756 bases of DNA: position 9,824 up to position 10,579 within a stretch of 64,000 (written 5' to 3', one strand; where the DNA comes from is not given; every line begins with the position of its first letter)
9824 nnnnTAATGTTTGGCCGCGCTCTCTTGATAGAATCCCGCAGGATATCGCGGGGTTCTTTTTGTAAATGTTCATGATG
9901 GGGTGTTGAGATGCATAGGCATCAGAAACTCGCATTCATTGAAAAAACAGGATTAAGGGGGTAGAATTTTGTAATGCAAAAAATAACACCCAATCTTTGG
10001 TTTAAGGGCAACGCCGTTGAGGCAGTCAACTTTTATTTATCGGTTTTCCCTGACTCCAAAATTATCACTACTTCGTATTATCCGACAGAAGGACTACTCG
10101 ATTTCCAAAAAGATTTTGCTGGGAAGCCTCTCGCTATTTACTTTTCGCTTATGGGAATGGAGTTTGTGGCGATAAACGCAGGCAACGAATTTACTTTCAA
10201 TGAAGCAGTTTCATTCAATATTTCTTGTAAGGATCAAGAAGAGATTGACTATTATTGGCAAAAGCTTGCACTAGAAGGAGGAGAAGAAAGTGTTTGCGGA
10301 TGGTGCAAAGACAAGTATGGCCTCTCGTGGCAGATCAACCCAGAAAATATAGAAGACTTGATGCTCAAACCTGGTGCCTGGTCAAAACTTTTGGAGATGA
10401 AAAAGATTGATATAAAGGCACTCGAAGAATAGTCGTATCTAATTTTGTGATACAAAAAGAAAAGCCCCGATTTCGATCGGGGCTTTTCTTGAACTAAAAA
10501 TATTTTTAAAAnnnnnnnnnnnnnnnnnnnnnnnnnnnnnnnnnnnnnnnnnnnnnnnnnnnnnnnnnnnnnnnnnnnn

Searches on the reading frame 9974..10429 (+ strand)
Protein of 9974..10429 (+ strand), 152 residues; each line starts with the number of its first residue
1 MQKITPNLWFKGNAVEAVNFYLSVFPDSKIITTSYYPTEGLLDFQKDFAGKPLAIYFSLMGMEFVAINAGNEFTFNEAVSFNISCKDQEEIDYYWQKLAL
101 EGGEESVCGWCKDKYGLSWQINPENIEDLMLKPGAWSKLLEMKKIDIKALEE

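Call 80: search_protein_families(library=pfam, proteins=[window:9974-10429:+], max_evalue=0.01)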
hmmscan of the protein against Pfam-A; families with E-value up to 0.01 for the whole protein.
window:9974-10429:+ (152 aa): 1 family
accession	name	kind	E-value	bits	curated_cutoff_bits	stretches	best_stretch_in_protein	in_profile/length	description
PF06983.19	3-dmu-9_3-mt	-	5.1e-43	146.7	24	1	2-121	1-115/116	3-demethylubiquinone-9 3-methyltransferase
